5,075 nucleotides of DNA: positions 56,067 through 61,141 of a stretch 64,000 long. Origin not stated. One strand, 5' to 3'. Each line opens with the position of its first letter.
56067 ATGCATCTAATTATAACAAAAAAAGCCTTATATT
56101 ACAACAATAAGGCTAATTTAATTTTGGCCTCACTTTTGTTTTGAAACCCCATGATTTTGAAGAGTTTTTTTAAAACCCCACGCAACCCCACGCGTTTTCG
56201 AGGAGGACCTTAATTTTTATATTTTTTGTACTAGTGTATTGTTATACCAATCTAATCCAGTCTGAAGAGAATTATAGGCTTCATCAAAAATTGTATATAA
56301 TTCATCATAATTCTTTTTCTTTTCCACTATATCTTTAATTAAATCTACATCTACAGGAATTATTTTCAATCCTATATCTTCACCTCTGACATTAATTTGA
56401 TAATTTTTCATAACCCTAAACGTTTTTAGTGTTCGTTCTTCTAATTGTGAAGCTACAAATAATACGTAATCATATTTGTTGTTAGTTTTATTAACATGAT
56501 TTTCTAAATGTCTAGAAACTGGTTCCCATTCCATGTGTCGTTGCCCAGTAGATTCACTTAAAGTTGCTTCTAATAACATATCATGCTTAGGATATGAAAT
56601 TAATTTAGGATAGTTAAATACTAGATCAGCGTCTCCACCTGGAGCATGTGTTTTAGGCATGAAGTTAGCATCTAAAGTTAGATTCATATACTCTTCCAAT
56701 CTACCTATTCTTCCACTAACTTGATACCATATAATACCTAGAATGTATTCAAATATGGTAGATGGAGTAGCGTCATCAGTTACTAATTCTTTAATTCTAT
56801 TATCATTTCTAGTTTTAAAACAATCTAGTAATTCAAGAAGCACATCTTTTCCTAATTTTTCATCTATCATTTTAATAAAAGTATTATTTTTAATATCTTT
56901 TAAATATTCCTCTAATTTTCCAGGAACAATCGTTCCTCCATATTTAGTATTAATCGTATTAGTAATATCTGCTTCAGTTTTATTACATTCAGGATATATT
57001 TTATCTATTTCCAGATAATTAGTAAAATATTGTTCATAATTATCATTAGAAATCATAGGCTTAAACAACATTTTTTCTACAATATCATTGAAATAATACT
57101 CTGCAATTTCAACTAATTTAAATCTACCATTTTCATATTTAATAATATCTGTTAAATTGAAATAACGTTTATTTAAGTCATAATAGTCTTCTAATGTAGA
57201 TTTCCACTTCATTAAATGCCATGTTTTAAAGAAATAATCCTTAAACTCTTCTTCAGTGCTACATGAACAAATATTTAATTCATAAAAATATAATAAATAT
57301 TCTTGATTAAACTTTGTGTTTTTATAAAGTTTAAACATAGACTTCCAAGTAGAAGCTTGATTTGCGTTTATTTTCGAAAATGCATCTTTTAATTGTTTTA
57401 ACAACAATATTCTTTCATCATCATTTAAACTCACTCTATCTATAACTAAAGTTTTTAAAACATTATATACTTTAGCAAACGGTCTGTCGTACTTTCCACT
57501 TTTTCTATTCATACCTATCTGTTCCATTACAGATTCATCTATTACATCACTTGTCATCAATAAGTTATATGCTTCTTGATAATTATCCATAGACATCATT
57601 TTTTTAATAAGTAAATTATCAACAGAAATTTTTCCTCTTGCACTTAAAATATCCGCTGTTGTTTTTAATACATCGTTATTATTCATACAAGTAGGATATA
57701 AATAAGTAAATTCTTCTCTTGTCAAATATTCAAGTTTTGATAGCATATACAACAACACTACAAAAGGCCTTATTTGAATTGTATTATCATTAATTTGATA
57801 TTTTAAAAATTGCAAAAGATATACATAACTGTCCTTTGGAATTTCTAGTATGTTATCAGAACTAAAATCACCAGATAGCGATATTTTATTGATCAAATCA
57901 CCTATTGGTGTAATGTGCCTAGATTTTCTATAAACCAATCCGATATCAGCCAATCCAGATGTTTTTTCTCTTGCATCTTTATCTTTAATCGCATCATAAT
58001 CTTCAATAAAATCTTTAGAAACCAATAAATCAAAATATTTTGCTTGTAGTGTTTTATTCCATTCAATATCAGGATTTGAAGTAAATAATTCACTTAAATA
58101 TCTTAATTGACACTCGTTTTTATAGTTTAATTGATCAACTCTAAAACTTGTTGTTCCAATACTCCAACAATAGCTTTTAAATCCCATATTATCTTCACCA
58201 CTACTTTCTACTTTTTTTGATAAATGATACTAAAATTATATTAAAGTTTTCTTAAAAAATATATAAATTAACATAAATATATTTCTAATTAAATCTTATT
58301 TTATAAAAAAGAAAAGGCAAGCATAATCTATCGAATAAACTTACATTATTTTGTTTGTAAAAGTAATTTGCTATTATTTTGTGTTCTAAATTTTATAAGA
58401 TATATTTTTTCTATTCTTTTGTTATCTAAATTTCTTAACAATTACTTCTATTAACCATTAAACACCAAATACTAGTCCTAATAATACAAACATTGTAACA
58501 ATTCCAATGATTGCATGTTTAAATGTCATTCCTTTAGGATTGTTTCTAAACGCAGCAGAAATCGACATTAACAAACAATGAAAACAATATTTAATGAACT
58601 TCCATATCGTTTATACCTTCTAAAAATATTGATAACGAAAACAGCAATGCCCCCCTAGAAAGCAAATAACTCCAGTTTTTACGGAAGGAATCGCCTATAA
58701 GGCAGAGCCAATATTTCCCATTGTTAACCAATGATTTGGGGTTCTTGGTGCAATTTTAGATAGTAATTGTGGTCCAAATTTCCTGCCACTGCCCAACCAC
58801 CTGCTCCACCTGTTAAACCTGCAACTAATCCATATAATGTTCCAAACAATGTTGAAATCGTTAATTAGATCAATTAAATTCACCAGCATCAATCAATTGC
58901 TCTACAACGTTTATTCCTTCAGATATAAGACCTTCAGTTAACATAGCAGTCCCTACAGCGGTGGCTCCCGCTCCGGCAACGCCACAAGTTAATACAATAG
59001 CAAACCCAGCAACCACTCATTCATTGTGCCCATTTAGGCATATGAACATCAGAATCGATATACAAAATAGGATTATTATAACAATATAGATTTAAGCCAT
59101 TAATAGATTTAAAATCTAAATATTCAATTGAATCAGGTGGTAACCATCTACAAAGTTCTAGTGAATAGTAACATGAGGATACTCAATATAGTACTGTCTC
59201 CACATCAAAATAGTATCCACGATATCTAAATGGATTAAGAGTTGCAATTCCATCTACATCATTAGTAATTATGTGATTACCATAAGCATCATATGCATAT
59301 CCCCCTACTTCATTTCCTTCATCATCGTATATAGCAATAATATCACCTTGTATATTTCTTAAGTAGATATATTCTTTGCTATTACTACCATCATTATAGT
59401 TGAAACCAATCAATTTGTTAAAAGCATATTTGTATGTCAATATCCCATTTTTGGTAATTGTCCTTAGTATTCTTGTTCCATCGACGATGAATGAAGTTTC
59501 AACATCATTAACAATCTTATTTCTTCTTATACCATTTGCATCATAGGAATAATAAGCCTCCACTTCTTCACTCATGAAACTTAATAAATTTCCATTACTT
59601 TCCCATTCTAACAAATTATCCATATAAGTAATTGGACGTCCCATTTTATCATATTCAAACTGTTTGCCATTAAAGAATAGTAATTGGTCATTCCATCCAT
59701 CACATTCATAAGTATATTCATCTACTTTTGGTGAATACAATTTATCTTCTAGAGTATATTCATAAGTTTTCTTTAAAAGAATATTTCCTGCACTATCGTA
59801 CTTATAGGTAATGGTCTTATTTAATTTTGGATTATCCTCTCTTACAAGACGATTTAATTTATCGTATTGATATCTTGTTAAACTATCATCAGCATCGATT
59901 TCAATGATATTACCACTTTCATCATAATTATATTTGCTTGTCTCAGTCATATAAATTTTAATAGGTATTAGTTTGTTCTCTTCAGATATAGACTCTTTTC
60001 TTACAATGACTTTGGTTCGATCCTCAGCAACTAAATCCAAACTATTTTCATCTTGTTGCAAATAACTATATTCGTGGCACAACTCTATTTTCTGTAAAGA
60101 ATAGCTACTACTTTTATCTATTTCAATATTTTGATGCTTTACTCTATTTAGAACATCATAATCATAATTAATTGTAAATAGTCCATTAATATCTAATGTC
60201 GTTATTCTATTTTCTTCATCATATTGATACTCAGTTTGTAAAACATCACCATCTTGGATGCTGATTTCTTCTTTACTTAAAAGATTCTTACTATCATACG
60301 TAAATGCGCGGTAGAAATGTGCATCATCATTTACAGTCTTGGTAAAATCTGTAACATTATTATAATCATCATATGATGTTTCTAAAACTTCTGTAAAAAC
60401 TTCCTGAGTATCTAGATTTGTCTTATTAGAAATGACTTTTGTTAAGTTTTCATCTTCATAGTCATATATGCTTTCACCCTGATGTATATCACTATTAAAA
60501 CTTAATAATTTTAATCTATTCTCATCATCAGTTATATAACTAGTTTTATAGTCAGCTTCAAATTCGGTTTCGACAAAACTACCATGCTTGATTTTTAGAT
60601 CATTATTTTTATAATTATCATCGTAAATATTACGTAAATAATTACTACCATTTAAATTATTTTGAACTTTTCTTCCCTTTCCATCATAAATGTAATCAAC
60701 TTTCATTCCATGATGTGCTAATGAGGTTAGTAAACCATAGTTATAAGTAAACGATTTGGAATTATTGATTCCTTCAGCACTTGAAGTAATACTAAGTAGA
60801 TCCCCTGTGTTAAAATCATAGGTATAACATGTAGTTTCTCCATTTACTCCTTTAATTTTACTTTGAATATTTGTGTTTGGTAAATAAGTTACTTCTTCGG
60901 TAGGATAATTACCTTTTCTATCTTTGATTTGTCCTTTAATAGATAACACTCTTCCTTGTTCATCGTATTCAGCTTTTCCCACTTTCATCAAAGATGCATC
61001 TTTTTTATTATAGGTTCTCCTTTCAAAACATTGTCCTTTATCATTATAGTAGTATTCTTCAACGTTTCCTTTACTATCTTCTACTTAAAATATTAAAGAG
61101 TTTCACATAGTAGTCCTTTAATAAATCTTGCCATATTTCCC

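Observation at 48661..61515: A ~12.8 kb defense/toxin island bracketed by 69 bp direct repeats, inserted beside spmA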

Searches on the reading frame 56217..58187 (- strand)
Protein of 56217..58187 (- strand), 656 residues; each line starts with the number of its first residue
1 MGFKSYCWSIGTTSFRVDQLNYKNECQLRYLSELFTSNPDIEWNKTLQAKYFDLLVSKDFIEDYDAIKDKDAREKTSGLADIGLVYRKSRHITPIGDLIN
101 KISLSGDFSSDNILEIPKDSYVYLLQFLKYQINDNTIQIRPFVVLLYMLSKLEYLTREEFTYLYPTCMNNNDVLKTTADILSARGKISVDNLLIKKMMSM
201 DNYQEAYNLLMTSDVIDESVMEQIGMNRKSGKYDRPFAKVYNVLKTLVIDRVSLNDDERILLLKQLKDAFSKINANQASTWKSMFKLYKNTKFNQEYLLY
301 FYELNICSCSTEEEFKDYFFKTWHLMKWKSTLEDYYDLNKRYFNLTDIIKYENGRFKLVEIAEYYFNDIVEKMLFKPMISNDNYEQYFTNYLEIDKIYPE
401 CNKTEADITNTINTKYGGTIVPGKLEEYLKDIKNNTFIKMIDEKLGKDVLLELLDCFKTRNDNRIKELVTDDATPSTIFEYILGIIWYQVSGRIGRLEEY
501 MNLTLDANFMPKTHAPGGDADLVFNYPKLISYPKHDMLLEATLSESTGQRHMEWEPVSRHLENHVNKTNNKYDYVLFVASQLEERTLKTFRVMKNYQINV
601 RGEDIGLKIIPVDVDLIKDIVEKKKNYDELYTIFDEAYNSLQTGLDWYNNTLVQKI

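Call 7: search_protein_families(library=pfam, proteins=[window:56217-58187:-], max_evalue=0.01)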
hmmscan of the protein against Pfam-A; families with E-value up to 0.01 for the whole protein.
window:56217-58187:- (656 aa): 2 families
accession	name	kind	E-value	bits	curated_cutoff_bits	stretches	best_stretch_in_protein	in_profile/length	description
PF09491.16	RE_AlwI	-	3.2e-64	218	23.1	1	81-617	2-438/441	AlwI restriction endonuclease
PF13877.11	RPAP3_C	-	0.0049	17.8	23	0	423-465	20-55/92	Potential Monad-binding region of RPAP3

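Call 29: search_protein_families(library=padloc, proteins=[window:56217-58187:-], max_evalue=0.01)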
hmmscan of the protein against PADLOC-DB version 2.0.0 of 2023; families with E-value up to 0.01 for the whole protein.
window:56217-58187:- (656 aa): 2 families
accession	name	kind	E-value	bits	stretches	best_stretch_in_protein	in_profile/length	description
PDLC03557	REase_II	-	7.1e-35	118.4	1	8-650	10-639/648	Type II restriction enzyme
PDLC03463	REase_II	-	3.8e-14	50.2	1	462-614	366-512/570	Type II restriction enzyme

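Call 30: search_protein_families(library=ncbifam, proteins=[window:56217-58187:-], max_evalue=0.01)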
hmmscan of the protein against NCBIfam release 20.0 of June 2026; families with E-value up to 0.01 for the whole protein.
window:56217-58187:- (656 aa): 0 families

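Call 63: find_related_loci(query=window:56217-58187:-, collection=viral_contigs, flank=8000)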
Query window:56217-58187:- (656 aa) in viral_contigs; peptide patterns used: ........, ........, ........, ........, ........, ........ (x = any residue, [..] = any of these).
13 stretches matched a pattern, but none encodes a relative of the query by tblastn (E <= 1e-3).

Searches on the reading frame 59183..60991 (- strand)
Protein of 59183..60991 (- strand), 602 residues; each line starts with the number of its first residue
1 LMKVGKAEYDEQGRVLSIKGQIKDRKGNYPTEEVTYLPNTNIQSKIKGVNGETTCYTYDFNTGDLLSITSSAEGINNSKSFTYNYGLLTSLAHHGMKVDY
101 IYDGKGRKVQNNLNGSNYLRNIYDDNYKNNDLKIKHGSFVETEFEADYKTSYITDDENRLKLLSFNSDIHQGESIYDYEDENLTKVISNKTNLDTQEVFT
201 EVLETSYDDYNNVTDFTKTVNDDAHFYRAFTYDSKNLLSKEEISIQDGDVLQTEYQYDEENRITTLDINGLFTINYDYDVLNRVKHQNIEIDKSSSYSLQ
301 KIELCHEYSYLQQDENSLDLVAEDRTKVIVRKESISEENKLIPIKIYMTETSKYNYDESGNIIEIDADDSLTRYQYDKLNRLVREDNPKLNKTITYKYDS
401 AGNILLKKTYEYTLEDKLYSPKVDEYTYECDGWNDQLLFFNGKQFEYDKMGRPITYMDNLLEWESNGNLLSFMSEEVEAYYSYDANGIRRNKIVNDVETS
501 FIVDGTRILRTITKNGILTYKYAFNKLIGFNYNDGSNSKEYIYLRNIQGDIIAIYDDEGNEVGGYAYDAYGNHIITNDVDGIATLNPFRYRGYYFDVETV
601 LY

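Call 7: search_protein_families(library=pfam, proteins=[window:59183-60991:-], max_evalue=0.01)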
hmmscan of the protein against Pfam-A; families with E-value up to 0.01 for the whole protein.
window:59183-60991:- (602 aa): 2 families
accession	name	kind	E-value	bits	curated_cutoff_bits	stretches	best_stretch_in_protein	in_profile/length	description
PF05593.20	RHS_repeat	-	2.1e-17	63.4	22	1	356-388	1-34/38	RHS Repeat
PF25784.1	BigA_N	-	0.0012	19.4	24.5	0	307-363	22-78/80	BigA and YdbA N-terminal beta barrel domain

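Call 30: search_protein_families(library=ncbifam, proteins=[window:59183-60991:-], max_evalue=0.01)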
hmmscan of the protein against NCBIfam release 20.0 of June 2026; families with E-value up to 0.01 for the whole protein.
window:59183-60991:- (602 aa): 1 family
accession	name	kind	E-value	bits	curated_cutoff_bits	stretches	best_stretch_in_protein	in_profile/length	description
TIGR01643.1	YD_repeat_2x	repeat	1.3e-07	31.8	15.8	1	356-393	1-39/42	YD repeat-containing protein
